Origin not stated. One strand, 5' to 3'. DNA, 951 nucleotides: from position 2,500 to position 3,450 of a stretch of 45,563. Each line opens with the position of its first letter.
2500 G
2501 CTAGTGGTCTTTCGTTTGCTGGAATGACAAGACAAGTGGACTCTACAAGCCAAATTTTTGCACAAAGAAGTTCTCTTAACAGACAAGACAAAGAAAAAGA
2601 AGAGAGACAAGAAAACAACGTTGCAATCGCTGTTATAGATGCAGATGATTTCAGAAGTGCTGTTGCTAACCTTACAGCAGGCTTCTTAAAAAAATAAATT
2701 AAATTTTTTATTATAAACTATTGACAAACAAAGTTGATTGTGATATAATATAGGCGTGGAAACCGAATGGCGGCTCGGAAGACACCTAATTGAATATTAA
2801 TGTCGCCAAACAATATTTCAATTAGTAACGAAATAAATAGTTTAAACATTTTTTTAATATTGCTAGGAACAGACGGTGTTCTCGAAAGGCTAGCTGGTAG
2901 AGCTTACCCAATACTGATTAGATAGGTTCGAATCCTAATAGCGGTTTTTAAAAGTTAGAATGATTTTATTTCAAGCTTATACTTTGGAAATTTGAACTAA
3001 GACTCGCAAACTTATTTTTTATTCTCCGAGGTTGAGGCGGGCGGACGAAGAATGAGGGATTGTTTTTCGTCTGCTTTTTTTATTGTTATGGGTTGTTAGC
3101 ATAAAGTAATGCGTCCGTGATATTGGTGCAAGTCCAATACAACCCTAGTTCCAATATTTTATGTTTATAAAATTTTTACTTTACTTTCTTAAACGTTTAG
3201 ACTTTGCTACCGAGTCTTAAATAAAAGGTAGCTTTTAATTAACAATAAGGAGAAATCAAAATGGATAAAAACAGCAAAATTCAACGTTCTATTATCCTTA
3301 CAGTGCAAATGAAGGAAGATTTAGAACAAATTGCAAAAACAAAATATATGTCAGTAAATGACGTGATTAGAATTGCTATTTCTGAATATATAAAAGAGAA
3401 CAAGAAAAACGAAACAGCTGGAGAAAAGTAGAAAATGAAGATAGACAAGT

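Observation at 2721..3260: Consensus promoter driving a ~325-nt structured ORF-free RNA wedged between terS and terL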

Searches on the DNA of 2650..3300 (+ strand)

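Call 5: search_rna_families(source=window, start=2650, end=3300, threshold=evalue, max_evalue=10, show_alignments=5)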
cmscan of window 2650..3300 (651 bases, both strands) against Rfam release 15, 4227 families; matches with E-value up to 10: 8.
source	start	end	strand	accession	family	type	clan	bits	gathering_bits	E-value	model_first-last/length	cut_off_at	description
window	3200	3263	+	RF02980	freshwater-2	Cis-reg;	-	17.8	49.9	3.6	1-84/84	no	freshwater-2 RNA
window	2806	2867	-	RF04170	MIR7723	Gene; miRNA;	-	16.8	200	1.1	78-160/235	no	MIR7723 microRNA precursor family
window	2993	3088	+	RF00558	L20_leader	Cis-reg; leader;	-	16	58.7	2.3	1-127/127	no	Ribosomal protein L20 leader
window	3227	3263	+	RF02934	caiA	Gene; sRNA;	-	15.9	55.5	8.4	1-78/78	no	caiA RNA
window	2942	2989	-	RF01504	Afu_254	Gene; sRNA;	-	15.3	60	8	1-158/158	no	A. fumigatus sRNA Afu_254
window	3037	3081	+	RF03778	mir-483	Gene; miRNA;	-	15.2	60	6.7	1-75/75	no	mir-483 microRNA precursor family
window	3109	3170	+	RF00643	MIR171_1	Gene; miRNA;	CL00099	14.8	48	9.5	1-101/101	no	MIR171_1 microRNA precursor family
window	3087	3209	-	RF02546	LSU_trypano_mito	Gene; rRNA;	CL00112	13.2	60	2.2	176-561/561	no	Trypanosomatid mitochondrial large subunit ribosomal RNA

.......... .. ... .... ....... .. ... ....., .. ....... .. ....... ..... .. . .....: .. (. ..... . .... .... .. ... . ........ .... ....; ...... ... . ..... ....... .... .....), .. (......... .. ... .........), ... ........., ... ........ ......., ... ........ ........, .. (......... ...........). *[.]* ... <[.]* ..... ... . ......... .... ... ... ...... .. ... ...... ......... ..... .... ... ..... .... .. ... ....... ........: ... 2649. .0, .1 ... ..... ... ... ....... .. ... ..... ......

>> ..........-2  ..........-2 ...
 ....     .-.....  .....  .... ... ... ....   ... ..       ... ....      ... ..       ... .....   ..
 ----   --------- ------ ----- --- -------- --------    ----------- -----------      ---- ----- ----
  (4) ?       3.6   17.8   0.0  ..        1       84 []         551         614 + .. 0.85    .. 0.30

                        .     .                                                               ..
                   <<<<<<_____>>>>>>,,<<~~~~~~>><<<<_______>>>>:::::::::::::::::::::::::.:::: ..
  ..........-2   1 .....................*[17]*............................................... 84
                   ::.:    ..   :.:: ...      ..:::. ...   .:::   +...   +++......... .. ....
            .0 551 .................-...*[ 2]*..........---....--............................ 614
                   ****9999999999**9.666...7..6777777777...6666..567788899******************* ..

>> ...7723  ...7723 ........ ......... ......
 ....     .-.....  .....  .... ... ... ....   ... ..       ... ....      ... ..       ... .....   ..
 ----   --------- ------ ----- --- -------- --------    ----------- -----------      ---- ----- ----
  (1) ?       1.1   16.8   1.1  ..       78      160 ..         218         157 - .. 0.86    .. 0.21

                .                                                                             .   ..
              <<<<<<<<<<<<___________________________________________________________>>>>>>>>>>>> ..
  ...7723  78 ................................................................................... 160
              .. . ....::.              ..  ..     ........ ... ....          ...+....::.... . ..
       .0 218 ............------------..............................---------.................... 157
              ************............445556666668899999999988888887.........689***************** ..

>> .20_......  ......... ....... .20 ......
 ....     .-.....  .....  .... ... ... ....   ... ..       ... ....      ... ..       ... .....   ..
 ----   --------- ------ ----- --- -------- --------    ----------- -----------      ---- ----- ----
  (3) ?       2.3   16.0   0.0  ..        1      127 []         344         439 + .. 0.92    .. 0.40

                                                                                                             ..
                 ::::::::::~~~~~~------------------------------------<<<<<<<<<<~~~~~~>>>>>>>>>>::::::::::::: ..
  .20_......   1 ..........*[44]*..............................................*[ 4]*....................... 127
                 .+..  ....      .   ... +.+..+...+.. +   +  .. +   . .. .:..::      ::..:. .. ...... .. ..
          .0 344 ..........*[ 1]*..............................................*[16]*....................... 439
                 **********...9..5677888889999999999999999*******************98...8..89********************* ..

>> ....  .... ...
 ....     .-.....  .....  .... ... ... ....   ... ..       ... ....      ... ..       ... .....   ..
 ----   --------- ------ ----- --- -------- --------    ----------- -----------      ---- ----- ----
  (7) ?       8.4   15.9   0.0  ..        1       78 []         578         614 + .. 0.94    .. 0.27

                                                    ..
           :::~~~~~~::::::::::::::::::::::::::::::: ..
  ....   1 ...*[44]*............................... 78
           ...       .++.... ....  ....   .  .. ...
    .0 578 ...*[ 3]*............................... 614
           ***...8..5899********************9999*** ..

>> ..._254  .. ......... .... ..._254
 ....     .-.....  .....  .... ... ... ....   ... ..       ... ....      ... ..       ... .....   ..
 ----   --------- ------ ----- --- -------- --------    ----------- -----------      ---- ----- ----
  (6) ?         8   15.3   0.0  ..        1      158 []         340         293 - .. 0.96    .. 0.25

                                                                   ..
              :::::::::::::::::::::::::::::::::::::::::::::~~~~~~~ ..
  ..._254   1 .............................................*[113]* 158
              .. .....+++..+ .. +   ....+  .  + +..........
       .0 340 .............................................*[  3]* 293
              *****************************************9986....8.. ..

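Call 7: search_dna_similar(query=window:2700-3260:+, collection=phages, mode=distant, max_evalue=0.01)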
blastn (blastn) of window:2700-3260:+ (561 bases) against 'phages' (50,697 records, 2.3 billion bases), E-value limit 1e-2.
No match.

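Call 46: search_rna_families(source=window, start=2850, end=3160, threshold=evalue, max_evalue=10, show_alignments=4)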
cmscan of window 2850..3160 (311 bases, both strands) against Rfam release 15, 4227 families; matches with E-value up to 10: 7.
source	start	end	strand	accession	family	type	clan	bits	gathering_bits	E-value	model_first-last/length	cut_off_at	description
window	3000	3085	-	RF02068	STnc480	Gene; sRNA;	-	17.3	72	5.8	1-72/72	no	Enterobacterial sRNA STnc480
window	2926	2961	-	RF01318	CRISPR-DR5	Gene; CRISPR;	CL00015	16.7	40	6.7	1-37/37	no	CRISPR RNA direct repeat element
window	2993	3088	+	RF00558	L20_leader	Cis-reg; leader;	-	16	58.7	1.1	1-127/127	no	Ribosomal protein L20 leader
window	3037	3081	+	RF03778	mir-483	Gene; miRNA;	-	15.2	60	3.2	1-75/75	no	mir-483 microRNA precursor family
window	2952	2985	+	RF01615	ceN111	Gene; snRNA; snoRNA; CD-box;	-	15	43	6.9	1-70/70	no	Nematode snoRNA ceN111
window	2990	3043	-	RF00559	L21_leader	Cis-reg; leader;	-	14.2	36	4.9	1-77/77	no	Ribosomal protein L21 leader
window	2850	2894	+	RF00637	mir-276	Gene; miRNA;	-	12.7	62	2.6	43-90/90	5'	mir-276 microRNA precursor family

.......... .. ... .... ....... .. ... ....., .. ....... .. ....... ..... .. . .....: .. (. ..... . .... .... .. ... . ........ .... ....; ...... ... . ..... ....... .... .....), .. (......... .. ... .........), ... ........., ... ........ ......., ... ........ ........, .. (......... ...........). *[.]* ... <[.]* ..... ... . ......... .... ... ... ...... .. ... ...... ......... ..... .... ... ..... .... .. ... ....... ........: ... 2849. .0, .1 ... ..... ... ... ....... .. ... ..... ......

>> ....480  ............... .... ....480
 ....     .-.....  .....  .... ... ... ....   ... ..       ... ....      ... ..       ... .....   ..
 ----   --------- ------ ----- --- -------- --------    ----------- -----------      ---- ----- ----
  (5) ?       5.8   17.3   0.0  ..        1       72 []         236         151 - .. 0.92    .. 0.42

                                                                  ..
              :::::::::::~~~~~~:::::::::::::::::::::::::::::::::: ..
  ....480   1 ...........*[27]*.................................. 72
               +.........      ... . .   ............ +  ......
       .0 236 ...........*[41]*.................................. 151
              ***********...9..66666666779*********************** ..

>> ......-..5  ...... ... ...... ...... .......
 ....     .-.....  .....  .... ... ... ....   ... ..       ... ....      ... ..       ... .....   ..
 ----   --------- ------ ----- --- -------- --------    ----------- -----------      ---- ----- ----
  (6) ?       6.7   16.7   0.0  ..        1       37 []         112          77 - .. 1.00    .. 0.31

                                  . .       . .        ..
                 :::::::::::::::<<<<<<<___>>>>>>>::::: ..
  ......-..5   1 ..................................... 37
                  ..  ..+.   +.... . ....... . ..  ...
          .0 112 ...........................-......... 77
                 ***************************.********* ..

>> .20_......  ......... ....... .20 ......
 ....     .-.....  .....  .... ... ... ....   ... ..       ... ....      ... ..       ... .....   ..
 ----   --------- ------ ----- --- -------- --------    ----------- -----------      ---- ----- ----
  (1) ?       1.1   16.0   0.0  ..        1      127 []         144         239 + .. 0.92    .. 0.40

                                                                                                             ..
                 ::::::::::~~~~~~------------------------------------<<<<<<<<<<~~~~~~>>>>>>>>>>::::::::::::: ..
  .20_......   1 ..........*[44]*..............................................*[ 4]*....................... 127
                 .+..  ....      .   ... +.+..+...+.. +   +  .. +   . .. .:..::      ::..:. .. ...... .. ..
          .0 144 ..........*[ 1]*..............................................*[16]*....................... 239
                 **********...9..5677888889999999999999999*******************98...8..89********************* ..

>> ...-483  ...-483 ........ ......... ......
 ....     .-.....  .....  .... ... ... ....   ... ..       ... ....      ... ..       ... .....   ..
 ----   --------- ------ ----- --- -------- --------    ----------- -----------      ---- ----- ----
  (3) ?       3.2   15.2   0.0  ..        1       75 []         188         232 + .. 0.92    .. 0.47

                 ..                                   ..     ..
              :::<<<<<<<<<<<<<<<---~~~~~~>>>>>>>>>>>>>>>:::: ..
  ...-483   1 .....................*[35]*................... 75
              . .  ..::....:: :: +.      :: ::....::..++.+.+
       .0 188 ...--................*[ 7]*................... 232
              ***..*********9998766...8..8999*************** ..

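Call 72: build_rna_model(alignment_id=A6, structure=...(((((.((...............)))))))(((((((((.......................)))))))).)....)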
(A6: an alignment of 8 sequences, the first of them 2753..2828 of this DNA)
Model R1 built from alignment A6 (8 sequences, 79 columns); structure: as given.
model positions 76; base pairs 16; branch points 1; effective number of sequences 4.05; information 0.744 bits per position. Calibrated on 0.2 Mb of random sequence (short: E-values are rough).
structure used (alignment columns):
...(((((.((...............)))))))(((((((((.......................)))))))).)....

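Call 75: search_with_rna_model(model_id=R1, sources=[window, L001, L002, L003, L006, L007, L009, L010, L011, L158, L161, L103], max_evalue=10)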
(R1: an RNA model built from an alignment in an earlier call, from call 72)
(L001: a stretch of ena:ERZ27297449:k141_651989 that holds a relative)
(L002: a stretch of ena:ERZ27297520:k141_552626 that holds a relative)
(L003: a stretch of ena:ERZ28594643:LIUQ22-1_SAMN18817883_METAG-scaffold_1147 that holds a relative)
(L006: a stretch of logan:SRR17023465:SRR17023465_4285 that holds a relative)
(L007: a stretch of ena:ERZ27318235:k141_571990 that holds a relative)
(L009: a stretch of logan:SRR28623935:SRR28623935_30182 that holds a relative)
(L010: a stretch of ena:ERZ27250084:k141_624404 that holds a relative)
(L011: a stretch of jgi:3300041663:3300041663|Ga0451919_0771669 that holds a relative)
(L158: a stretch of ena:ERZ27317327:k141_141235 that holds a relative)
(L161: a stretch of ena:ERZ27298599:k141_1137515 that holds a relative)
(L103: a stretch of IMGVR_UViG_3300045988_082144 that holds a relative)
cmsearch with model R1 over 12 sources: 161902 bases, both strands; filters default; matches with E-value up to 10: 14.
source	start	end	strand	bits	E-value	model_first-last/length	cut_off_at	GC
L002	3843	3917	+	90.3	3.5e-16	1-76/76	no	0.35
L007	2654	2729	+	89.4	5.4e-16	1-76/76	no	0.38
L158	3736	3811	+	86.2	2.5e-15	1-76/76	no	0.37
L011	4516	4592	+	82.9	1.2e-14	1-76/76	no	0.4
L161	1662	1738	+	82.7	1.3e-14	1-76/76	no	0.43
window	2753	2829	+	78.4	1e-13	1-76/76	no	0.42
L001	5360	5436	+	77.9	1.3e-13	1-76/76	no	0.39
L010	2738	2812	+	48.2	1.6e-07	1-76/76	no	0.37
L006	8822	8890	+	15.5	0.81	1-76/76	no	0.29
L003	8820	8888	+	13.3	2.3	1-76/76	no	0.28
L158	3764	3823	-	12.2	3.9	1-76/76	no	0.22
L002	3875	3913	-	12.1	4.1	33-72/76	no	0.26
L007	2687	2725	-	12.1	4.1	33-72/76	no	0.26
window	14448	14483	-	10.4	9.1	35-70/76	no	0.19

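Call 83: build_rna_model(alignment_id=A3, structure=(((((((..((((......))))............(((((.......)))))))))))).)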
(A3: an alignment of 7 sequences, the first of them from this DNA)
Model R2 built from alignment A3 (7 sequences, 60 columns); structure: as given.
model positions 57; base pairs 16; branch points 1; effective number of sequences 4.25; information 0.977 bits per position. Calibrated on 0.2 Mb of random sequence (short: E-values are rough).
structure used (alignment columns):
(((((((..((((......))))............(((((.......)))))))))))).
